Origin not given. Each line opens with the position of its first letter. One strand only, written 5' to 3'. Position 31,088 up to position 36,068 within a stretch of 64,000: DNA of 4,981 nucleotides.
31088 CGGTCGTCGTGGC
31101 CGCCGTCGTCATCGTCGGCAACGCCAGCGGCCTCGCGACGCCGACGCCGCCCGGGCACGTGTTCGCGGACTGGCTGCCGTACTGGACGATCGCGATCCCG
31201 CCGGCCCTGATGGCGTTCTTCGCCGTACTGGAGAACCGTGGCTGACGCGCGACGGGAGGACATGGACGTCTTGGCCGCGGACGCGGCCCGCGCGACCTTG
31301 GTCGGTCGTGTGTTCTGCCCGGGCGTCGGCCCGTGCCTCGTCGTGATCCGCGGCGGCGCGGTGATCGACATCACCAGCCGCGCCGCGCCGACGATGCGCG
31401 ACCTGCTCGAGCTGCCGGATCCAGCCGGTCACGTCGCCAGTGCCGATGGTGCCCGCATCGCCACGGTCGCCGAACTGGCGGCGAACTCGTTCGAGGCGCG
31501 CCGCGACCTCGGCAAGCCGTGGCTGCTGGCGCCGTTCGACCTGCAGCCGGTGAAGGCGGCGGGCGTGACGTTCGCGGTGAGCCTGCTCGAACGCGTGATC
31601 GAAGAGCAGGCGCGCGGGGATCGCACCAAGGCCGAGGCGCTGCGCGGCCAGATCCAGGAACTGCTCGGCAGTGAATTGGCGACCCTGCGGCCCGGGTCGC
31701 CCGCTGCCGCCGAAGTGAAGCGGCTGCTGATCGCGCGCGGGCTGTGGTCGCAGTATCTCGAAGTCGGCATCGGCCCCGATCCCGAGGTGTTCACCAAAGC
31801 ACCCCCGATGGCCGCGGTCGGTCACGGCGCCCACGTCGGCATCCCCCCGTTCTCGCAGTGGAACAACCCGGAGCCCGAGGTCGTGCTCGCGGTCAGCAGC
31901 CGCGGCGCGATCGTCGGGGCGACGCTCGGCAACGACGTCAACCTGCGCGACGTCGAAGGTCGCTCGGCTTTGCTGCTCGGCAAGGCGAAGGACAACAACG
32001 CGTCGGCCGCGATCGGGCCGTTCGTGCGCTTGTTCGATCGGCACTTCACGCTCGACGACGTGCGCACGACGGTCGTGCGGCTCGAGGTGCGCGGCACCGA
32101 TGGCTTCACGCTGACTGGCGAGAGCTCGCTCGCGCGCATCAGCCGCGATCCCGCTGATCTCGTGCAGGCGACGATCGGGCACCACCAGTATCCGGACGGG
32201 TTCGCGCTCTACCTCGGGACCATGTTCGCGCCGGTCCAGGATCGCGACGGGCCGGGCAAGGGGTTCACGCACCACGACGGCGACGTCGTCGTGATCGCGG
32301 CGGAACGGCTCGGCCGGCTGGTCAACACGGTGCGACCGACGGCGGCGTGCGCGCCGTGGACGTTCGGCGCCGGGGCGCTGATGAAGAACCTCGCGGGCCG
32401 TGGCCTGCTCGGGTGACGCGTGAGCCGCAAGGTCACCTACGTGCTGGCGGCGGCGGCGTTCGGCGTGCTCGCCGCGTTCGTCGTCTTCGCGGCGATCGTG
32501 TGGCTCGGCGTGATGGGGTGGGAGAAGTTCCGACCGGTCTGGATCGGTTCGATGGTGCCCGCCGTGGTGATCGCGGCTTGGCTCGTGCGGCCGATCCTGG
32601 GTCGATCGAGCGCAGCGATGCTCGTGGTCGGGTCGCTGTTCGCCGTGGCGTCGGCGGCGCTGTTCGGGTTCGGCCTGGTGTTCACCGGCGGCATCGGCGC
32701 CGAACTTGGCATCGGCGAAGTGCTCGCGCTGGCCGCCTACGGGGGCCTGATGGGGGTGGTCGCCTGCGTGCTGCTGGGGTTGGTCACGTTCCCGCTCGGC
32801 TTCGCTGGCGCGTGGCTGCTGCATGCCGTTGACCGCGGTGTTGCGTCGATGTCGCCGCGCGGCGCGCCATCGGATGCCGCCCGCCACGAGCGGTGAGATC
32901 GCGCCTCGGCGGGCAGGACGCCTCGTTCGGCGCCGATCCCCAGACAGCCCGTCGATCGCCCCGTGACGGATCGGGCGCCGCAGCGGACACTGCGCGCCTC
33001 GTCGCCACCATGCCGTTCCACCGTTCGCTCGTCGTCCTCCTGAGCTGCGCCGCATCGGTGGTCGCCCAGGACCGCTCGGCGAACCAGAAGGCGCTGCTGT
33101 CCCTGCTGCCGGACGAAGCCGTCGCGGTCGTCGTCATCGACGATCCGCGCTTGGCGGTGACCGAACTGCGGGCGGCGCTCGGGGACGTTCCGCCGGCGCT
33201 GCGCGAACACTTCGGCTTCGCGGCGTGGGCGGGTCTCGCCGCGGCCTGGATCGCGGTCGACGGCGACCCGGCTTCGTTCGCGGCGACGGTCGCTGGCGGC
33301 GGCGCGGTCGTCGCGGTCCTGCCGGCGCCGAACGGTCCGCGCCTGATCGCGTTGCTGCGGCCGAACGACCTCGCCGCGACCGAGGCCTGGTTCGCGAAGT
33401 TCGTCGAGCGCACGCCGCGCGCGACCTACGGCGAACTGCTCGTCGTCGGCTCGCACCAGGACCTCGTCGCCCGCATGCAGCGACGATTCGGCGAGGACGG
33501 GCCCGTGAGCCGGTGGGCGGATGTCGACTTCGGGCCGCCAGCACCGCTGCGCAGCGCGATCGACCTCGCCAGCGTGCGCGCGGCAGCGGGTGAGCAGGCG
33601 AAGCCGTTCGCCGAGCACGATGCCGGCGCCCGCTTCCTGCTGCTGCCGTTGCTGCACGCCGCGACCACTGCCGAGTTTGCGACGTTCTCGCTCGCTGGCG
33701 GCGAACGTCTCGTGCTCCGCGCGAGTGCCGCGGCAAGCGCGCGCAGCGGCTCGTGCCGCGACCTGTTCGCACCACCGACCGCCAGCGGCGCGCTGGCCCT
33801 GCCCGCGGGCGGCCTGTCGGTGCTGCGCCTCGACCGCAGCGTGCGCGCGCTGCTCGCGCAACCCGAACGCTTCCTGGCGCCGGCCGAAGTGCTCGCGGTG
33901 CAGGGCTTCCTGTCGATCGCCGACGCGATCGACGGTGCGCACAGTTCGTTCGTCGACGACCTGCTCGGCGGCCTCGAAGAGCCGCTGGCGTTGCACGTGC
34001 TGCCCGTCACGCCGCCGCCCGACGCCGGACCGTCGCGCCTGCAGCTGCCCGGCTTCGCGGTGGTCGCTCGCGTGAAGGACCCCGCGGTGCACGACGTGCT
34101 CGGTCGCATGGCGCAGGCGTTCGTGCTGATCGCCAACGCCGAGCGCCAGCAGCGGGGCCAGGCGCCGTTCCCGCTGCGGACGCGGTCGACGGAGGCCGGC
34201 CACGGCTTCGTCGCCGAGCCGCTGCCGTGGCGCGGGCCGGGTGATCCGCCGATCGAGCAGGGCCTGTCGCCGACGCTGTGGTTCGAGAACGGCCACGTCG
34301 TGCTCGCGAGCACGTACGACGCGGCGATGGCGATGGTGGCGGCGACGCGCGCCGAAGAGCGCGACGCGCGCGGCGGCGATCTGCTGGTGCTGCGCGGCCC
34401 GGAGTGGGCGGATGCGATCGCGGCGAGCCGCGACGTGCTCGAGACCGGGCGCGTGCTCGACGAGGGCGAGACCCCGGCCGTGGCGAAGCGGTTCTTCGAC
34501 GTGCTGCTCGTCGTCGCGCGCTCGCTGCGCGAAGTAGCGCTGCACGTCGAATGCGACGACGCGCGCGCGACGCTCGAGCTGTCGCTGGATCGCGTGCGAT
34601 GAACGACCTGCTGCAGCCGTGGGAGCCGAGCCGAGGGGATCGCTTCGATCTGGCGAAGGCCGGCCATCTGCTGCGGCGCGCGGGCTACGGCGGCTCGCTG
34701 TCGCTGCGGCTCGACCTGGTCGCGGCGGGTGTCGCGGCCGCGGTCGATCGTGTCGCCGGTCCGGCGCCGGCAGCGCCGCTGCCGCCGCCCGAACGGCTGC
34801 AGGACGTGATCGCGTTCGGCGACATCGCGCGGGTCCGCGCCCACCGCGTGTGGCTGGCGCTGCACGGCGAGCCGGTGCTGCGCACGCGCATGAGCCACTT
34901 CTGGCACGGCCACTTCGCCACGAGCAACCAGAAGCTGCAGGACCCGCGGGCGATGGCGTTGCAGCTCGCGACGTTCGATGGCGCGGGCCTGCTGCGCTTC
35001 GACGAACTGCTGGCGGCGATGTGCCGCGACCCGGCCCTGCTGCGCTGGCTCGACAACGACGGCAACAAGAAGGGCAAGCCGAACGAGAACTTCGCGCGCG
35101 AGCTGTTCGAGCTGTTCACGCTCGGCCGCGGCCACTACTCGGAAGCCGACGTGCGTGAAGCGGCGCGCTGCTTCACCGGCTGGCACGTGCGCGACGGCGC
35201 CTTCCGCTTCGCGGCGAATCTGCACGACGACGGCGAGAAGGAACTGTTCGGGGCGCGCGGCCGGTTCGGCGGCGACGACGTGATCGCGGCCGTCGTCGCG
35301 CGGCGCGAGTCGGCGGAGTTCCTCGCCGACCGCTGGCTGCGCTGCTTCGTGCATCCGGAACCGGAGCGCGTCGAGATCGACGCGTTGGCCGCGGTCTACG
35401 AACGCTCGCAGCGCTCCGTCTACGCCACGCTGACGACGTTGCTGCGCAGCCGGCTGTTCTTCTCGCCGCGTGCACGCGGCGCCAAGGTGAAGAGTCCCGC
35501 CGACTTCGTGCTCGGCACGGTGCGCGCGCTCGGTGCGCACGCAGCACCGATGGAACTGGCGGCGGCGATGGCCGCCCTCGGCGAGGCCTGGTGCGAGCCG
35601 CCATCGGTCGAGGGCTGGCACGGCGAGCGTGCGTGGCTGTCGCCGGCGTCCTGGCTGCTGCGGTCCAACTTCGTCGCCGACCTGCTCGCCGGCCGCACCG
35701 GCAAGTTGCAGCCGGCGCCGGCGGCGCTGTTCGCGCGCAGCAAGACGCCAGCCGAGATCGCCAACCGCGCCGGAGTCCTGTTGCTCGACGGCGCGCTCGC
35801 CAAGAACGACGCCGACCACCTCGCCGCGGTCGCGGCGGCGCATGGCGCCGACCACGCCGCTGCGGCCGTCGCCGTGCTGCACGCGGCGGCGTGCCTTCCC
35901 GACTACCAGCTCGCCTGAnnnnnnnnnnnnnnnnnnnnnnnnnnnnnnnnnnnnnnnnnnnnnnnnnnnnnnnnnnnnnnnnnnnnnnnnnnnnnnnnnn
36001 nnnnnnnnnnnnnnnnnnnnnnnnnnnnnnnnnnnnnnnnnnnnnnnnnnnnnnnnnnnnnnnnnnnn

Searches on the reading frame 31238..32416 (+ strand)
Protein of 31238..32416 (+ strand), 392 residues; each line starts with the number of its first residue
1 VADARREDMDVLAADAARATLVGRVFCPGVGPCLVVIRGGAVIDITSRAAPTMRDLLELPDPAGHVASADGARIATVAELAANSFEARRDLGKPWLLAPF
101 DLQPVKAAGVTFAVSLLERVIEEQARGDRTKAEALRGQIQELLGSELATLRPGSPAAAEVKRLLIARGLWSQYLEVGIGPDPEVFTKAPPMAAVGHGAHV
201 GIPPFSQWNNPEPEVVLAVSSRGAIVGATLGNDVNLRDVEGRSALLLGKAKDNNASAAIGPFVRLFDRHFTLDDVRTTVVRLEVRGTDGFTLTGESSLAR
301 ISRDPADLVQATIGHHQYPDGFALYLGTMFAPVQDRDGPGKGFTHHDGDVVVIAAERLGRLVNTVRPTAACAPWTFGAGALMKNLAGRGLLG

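Call 53: search_protein_families(library=pfam, proteins=[window:31238-32416:+], max_evalue=0.00001)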
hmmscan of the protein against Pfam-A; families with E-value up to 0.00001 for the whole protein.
window:31238-32416:+ (392 aa): 1 family
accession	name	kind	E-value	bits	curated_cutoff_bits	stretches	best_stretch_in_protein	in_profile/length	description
PF01557.24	FAA_hydrolase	-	4e-09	36.9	23.9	1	181-366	30-214/214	Fumarylacetoacetate (FAA) hydrolase C-terminal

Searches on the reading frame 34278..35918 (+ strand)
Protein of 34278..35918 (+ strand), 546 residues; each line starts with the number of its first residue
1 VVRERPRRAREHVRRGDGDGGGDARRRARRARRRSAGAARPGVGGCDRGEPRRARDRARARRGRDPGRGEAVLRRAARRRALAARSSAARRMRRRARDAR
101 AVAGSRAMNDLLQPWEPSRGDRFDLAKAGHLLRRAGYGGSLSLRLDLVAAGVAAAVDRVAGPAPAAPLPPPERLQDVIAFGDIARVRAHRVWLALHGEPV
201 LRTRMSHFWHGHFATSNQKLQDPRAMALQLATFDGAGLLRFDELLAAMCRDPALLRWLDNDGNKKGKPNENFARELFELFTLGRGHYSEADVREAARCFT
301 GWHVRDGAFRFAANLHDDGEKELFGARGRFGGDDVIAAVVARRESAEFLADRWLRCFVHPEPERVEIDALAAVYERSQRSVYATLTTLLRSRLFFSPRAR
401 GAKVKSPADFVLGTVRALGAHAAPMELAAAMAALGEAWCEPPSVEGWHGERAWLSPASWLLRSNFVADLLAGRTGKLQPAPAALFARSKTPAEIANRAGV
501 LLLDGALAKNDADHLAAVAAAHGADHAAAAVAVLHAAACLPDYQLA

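Call 53: search_protein_families(library=pfam, proteins=[window:34278-35918:+], max_evalue=0.00001)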
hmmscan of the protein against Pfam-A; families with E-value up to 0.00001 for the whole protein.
window:34278-35918:+ (546 aa): 1 family
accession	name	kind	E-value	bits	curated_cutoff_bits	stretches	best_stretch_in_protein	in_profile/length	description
PF08811.16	DUF1800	-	2.1e-90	304.4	26.1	1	130-545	1-419/419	Protein of unknown function (DUF1800)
